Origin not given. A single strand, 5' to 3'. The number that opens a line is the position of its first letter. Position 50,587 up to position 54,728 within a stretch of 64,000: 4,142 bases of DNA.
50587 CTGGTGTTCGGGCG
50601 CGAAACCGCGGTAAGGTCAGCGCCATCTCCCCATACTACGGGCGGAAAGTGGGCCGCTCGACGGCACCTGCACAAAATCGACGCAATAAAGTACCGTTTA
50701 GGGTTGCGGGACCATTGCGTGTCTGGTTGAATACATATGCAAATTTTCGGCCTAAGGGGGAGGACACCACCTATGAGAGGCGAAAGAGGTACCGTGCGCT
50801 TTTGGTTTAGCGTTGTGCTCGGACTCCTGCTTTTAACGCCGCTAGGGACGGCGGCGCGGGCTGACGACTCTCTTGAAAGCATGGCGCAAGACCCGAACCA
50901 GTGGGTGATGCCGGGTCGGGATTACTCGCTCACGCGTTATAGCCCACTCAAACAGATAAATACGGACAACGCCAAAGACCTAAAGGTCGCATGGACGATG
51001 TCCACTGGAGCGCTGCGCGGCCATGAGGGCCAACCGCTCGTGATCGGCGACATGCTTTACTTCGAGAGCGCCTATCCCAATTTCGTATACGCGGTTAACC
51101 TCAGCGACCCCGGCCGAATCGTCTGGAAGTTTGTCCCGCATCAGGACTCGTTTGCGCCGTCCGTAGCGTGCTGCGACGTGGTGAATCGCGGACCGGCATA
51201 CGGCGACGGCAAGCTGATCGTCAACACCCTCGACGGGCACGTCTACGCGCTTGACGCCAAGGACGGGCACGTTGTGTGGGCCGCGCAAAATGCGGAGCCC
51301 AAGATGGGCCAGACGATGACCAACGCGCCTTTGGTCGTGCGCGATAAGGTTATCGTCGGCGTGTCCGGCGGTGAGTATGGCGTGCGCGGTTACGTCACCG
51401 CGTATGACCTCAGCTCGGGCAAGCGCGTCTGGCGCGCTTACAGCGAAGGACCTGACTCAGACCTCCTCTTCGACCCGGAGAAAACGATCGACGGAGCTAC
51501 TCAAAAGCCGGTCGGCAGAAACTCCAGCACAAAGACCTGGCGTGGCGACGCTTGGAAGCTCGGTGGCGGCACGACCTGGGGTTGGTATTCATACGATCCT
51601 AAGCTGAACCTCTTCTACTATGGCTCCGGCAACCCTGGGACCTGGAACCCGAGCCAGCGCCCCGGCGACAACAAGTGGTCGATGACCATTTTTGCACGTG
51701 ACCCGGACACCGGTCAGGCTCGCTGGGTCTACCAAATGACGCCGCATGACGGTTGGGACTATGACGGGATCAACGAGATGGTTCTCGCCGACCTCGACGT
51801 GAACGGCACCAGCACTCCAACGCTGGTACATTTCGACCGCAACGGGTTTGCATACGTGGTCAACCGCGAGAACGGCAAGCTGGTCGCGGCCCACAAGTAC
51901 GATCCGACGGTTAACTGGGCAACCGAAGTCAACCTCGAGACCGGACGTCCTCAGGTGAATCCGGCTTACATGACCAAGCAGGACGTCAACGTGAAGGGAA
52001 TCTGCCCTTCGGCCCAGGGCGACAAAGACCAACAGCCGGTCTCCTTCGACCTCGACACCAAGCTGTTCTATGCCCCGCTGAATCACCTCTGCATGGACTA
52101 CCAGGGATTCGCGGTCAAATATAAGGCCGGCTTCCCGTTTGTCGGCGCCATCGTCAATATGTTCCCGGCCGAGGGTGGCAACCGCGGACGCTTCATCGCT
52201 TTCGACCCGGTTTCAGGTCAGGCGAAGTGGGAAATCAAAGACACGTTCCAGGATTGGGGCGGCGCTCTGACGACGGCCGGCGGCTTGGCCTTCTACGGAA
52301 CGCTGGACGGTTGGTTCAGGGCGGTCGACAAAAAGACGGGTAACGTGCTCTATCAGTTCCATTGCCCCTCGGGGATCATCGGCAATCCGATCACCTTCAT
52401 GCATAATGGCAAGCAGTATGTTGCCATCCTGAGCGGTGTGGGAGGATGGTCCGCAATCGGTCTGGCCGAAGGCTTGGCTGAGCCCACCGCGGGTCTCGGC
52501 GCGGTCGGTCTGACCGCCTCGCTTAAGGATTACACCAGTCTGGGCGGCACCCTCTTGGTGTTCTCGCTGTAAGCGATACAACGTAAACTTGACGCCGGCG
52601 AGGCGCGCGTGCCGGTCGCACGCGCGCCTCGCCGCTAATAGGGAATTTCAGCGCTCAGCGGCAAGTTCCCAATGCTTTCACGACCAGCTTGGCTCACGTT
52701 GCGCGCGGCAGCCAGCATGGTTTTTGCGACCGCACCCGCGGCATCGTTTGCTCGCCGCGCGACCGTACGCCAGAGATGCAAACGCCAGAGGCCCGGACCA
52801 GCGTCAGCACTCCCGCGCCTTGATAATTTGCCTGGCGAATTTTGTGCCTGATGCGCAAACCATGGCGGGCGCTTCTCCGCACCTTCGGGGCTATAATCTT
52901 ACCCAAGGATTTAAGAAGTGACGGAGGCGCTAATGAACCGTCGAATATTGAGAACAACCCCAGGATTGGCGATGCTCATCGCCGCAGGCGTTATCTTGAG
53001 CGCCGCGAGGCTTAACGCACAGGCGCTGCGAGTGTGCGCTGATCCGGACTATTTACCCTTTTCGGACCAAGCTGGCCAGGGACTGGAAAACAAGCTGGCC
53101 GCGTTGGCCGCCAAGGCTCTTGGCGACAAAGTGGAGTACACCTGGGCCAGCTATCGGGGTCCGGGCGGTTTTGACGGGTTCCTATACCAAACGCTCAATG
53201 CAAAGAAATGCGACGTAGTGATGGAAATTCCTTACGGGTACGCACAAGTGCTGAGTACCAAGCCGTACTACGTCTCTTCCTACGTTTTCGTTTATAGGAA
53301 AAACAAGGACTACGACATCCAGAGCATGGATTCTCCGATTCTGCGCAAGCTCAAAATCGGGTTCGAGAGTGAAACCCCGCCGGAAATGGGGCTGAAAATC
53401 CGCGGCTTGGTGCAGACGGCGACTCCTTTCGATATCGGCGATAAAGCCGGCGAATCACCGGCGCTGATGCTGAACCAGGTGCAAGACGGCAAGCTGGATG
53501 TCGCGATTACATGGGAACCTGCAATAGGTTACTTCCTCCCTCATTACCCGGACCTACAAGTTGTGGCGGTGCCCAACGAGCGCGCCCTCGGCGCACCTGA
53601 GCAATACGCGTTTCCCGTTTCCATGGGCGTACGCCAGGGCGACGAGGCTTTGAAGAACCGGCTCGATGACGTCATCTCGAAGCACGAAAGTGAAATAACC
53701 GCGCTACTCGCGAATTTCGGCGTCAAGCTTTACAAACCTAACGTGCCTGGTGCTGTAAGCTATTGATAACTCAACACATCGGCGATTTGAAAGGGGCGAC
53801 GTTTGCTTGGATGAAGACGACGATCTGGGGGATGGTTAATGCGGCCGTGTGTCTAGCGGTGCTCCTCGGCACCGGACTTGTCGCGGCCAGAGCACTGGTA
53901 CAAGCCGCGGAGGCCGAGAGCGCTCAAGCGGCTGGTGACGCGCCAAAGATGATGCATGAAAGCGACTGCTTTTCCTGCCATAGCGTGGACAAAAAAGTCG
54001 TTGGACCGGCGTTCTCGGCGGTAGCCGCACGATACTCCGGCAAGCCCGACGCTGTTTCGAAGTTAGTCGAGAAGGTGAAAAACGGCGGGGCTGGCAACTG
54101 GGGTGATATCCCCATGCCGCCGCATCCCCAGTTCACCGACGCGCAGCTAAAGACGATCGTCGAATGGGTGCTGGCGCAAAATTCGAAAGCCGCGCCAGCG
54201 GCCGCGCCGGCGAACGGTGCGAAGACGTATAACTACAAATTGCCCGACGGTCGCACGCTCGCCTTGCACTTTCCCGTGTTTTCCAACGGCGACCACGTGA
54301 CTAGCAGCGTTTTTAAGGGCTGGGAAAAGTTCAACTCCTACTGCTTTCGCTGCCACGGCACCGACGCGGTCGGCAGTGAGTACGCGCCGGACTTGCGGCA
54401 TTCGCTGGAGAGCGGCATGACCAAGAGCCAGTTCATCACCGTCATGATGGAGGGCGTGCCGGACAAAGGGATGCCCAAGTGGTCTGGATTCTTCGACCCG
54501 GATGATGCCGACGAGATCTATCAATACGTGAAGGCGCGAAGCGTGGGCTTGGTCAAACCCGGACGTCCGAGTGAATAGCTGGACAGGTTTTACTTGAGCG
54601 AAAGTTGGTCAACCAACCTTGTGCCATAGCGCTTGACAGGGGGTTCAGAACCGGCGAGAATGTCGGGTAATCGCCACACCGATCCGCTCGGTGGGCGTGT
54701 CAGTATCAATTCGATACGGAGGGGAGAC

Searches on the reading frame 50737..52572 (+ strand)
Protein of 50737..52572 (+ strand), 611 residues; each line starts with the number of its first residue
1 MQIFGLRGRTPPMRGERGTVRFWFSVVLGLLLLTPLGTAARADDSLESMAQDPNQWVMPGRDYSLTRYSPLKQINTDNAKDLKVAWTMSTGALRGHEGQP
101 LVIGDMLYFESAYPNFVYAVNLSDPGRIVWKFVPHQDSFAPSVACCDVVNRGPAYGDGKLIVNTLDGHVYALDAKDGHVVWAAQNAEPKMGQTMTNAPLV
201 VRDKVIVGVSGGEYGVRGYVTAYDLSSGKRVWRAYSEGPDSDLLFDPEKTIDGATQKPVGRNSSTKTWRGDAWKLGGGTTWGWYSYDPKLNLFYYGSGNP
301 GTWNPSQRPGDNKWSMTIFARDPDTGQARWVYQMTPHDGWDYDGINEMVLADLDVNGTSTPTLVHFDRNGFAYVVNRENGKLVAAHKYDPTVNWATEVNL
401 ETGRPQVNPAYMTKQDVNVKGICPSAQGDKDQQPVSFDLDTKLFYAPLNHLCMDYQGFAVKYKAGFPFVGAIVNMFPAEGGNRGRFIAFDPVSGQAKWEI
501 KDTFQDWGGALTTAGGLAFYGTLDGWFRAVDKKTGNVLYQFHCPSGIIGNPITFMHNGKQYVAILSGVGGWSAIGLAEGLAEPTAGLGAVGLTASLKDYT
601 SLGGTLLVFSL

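Call 15: search_protein_families(library=pfam, proteins=[window:50737-52572:+])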
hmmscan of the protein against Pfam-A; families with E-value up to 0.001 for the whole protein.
window:50737-52572:+ (611 aa): 3 families
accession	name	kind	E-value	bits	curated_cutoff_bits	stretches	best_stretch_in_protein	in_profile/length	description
PF01011.28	PQQ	-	1.7e-64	219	26.7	2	56-384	1-336/595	Glucose/ethanol/alcohol dehydrogenase, beta-propeller domain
PF13360.13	PQQ_2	-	1e-22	81.4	27.6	1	83-234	14-144/233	Outer membrane protein assembly factor BamB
PF13570.13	Beta-prop_ACSF4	-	1.3e-11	45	133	1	80-237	79-213/329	Beta-alanine-activating enzyme, beta-propeller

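Call 68: search_protein_families(library=ncbifam, proteins=[window:50737-52569:+], max_evalue=1e-10)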
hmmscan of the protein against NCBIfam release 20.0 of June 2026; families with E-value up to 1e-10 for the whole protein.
window:50737-52569:+ (611 aa): 5 families
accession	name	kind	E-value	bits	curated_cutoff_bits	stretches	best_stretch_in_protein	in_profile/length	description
TIGR03075.1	PQQ_enz_alc_DH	subfamily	3.6e-211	702.4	480.05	1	39-570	4-530/530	PQQ-dependent dehydrogenase, methanol/ethanol family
TIGR04528.1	acido_non_PQQ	subfamily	1.4e-89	301.1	650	1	54-567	4-485/493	acido-empty-quinoprotein group A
TIGR03074.1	PQQ_membr_DH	subfamily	1.8e-51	174.9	832.65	2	46-387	147-505/783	membrane-bound PQQ-dependent dehydrogenase, glucose/quinate/shikimate family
TIGR03300.1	assembly_YfgL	equivalog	7.3e-23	80.9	285.2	1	70-239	30-176/377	outer membrane protein assembly factor BamB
NF008351.0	PRK11138.1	equivalog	3e-11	42.4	423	0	153-232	156-229/394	outer membrane protein assembly factor BamB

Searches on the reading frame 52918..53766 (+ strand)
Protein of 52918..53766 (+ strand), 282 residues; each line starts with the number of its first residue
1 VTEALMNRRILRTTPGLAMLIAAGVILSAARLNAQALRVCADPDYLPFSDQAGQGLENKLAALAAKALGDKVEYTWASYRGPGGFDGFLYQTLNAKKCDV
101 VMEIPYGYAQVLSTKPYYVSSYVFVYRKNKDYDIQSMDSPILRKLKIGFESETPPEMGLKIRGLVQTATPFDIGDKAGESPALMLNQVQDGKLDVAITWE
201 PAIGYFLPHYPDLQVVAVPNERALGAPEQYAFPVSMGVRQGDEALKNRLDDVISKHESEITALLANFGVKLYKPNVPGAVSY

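Call 15: search_protein_families(library=pfam, proteins=[window:52918-53766:+])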
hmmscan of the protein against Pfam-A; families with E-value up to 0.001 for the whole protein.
window:52918-53766:+ (282 aa): 2 families
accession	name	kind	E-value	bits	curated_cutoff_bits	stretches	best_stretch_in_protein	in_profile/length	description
PF00497.25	SBP_bac_3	-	4.8e-08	33.3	26.4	1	37-258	1-118/132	Bacterial extracellular solute-binding proteins, family 3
PF13531.11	SBP_bac_11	-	0.00067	19.9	25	0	113-231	72-192/227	Bacterial extracellular solute-binding protein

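Call 68: search_protein_families(library=ncbifam, proteins=[window:52918-53763:+], max_evalue=1e-10)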
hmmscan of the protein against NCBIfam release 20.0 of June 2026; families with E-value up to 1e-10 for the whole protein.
window:52918-53763:+ (282 aa): 2 families
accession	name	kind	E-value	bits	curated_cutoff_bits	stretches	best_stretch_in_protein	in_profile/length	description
TIGR03871.1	ABC_peri_MoxJ_2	subfamily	4e-67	226.2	212.15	1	36-271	1-231/232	quinoprotein dehydrogenase-associated putative ABC transporter substrate-binding protein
TIGR03870.1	ABC_MoxJ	equivalog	8.4e-40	136.8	258.1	1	37-163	2-125/246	methanol oxidation system protein MoxJ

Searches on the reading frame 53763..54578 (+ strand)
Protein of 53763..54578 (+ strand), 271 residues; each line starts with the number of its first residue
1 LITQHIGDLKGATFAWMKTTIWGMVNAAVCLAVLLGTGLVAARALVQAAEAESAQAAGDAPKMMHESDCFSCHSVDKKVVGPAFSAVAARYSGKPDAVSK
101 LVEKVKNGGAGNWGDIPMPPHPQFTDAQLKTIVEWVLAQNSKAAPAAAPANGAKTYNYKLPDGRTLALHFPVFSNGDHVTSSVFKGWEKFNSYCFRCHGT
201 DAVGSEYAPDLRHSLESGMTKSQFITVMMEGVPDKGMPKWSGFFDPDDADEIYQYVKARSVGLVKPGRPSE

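Call 15: search_protein_families(library=pfam, proteins=[window:53763-54578:+])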
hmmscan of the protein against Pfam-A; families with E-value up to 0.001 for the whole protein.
window:53763-54578:+ (271 aa): 2 families
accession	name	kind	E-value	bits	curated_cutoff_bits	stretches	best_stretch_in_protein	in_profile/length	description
PF13442.11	Cytochrome_CBB3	-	6.8e-19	68.4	27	2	185-256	5-68/68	Cytochrome C oxidase, cbb3-type, subunit III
PF00034.26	Cytochrom_C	-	2.7e-14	54.7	21.3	1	62-137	6-87/90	Cytochrome c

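Call 68: search_protein_families(library=ncbifam, proteins=[window:53763-54575:+], max_evalue=1e-10)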
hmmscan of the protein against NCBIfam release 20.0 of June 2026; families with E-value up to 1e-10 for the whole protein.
window:53763-54575:+ (271 aa): 3 families
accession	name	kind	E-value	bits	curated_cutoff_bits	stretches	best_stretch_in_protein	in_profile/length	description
TIGR00782.1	ccoP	equivalog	2.9e-11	43.2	179.95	0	185-260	109-193/285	cytochrome-c oxidase, cbb3-type subunit III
NF045773.1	cytochro_C550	exception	6.2e-11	42.3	125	0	32-137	21-117/118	cytochrome c550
TIGR03874.1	4cys_cytochr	equivalog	7.8e-11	41.9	161.75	0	175-270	26-126/143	c-type cytochrome, methanol metabolism-related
